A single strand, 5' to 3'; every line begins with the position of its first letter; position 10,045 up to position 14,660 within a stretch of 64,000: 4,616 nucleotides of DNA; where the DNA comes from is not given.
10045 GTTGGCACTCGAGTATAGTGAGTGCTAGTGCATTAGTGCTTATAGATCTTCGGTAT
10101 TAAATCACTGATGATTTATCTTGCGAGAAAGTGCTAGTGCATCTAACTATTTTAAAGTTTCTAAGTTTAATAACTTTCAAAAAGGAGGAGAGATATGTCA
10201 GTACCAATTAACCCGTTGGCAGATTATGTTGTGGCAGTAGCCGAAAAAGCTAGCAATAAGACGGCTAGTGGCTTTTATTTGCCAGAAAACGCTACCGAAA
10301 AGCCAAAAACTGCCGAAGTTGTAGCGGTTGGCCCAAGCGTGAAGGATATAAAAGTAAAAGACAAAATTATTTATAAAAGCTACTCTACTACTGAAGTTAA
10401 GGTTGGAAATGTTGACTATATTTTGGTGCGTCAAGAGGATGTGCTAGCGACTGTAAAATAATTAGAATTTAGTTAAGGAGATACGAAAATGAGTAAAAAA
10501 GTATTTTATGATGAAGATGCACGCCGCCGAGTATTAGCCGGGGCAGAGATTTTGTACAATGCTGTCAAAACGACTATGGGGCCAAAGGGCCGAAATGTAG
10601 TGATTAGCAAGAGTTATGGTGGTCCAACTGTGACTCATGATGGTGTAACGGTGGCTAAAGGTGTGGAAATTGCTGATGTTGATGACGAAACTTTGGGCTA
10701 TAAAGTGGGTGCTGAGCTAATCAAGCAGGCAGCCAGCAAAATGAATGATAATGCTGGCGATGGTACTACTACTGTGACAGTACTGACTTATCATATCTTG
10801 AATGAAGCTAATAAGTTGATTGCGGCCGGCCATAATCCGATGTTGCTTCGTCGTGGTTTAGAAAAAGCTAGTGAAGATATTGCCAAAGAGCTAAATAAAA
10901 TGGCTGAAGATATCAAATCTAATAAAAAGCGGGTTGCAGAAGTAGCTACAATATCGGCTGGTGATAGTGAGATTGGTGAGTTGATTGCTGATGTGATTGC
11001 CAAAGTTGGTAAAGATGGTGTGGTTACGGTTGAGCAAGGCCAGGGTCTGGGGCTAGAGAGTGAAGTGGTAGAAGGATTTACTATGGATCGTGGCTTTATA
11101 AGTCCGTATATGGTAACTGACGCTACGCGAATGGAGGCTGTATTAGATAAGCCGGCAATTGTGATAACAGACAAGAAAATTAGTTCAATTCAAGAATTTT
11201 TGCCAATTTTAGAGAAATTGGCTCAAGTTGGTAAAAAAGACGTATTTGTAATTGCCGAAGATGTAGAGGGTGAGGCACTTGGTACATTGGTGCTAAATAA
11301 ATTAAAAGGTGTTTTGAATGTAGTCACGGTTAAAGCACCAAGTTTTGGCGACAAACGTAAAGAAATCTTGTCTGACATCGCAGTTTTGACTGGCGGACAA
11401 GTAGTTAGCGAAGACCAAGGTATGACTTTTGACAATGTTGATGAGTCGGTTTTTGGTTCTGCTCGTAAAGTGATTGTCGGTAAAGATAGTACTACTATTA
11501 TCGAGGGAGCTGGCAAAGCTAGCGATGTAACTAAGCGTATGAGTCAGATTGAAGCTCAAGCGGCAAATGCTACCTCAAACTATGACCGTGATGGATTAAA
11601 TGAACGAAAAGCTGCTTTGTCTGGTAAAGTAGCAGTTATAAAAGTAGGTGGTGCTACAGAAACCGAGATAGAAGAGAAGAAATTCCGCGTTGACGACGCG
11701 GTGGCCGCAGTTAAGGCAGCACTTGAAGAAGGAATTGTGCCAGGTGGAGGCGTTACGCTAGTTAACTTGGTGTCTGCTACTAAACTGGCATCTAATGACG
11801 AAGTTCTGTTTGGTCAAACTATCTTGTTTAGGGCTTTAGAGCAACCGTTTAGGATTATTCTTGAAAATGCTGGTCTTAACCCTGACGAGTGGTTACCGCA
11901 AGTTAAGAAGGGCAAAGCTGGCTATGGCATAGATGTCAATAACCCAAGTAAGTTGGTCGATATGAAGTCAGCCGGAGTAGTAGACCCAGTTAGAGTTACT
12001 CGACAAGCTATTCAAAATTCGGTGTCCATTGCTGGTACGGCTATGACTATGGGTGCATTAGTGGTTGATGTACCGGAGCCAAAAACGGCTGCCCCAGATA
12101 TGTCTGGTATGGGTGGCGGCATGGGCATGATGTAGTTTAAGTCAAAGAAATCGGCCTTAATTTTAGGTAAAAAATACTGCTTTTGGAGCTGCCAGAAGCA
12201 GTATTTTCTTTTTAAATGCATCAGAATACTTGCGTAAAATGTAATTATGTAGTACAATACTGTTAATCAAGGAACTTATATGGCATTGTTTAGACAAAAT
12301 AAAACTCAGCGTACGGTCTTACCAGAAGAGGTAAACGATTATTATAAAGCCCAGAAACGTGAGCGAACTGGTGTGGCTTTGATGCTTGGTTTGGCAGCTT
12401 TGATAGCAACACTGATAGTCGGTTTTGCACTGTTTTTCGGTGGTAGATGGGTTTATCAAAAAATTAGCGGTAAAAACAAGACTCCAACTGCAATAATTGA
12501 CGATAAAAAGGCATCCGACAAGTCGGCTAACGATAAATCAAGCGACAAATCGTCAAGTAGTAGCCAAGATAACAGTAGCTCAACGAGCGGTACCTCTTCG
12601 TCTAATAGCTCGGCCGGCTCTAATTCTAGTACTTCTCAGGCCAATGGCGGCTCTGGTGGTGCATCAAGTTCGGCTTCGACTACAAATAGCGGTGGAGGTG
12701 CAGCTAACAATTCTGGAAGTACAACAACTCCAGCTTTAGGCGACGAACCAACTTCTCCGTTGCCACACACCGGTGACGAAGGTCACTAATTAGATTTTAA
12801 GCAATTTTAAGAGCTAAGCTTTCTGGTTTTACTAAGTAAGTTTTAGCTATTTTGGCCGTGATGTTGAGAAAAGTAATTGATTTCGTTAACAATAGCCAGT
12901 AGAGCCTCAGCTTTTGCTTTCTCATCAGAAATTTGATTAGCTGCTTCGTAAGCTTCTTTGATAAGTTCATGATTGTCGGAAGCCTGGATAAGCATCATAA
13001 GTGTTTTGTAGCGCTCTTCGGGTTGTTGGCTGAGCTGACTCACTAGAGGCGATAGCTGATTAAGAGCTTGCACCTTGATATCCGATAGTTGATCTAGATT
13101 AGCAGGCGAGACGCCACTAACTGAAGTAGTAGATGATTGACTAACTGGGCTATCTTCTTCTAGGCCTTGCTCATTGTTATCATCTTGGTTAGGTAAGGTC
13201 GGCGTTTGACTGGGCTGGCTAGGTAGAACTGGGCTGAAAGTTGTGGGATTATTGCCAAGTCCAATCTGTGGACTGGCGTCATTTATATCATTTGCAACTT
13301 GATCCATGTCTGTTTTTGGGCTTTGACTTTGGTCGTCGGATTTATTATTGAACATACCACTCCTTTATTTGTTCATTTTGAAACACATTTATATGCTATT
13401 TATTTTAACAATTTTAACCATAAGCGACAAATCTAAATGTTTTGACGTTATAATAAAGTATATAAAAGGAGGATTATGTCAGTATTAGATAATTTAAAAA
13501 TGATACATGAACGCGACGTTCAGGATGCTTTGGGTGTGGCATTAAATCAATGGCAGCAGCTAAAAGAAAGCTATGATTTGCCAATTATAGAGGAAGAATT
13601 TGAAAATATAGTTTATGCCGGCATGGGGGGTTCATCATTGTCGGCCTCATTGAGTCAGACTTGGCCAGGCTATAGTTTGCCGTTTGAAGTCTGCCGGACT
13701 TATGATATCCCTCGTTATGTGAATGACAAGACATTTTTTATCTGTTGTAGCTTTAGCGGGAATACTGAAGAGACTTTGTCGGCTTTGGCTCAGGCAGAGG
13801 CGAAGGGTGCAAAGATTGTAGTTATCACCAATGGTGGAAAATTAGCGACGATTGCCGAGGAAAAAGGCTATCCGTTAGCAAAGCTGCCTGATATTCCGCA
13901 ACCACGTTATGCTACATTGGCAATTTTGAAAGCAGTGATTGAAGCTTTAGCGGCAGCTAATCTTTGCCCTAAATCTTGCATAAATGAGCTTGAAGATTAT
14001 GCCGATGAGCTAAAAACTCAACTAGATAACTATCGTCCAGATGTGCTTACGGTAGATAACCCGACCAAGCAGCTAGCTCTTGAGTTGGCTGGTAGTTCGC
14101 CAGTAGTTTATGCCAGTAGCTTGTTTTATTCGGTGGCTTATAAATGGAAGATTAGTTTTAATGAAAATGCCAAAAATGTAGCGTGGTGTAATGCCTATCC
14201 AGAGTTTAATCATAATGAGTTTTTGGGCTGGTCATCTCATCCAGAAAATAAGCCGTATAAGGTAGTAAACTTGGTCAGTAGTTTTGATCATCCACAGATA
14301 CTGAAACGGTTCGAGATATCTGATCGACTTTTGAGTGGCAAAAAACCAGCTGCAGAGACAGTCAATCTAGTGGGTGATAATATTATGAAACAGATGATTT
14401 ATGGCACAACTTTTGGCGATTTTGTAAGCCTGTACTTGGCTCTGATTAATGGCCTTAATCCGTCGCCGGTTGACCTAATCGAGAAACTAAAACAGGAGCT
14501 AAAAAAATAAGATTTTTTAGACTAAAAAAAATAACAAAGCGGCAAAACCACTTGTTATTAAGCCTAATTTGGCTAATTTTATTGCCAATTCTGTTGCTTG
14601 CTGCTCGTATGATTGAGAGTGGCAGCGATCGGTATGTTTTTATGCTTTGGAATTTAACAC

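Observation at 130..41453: Recurrent -10 box 6-9 nt (mostly 6-7) upstream of ATG: widespread leaderless genes alongside SD-led genes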

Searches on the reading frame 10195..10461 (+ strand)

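Call 38: search_protein_families(library=ncbifam, proteins=[window:10195-10461:+], max_evalue=1e-15)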
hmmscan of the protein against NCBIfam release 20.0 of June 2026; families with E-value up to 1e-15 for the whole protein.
window:10195-10461:+ (88 aa): 8 families
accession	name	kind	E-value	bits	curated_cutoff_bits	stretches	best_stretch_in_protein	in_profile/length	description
NF001530.0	PRK00364.1-6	equivalog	4.3e-22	78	136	1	2-88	8-103/104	co-chaperone GroES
NF001531.0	PRK00364.2-2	subfamily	2.1e-21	75.7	96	1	5-87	3-93/94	co-chaperone GroES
NF001537.0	PRK00364.3-3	equivalog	1.8e-19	69.7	109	1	6-88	4-86/86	co-chaperone GroES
NF011106.0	PRK14533.1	equivalog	1.9e-19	69.3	128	1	5-87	3-89/91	co-chaperonin GroES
NF001527.0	PRK00364.1-2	subfamily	1.3e-17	63.8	120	1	5-87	3-94/96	co-chaperone GroES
NF001534.0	PRK00364.2-5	equivalog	1.8e-17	63.1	120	1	5-87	2-93/94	co-chaperone GroES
NF001533.0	PRK00364.2-4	subfamily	5.2e-16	58.5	99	0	3-87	4-97/98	co-chaperone GroES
NF001538.0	PRK00364.3-4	equivalog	9.1e-16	57.8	142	0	5-87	6-90/92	co-chaperone GroES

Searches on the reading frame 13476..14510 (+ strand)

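Call 38: search_protein_families(library=ncbifam, proteins=[window:13476-14510:+], max_evalue=1e-15)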
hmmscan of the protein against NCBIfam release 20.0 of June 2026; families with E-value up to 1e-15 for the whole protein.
window:13476-14510:+ (344 aa): 6 families
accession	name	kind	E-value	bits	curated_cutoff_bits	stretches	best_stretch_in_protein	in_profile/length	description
NF006426.0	PRK08674.1-6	subfamily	1.5e-74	251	295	1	4-344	2-351/354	bifunctional phosphoglucose/phosphomannose isomerase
NF006423.0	PRK08674.1-2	equivalog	9.9e-69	231.6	254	1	39-343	24-317/317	bifunctional phosphoglucose/phosphomannose isomerase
TIGR02128.1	G6PI_arch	equivalog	5.2e-68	229.2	213.9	1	28-343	7-308/308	bifunctional phosphoglucose/phosphomannose isomerase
NF006425.0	PRK08674.1-5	equivalog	2.3e-67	227.4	471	1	4-343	5-354/358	bifunctional phosphoglucose/phosphomannose isomerase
NF006422.0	PRK08674.1-1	subfamily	7.9e-38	130.6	317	1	25-343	7-296/302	bifunctional phosphoglucose/phosphomannose isomerase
NF006424.0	PRK08674.1-3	equivalog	1.4e-33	116.7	730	1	24-342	32-352/355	bifunctional phosphoglucose/phosphomannose isomerase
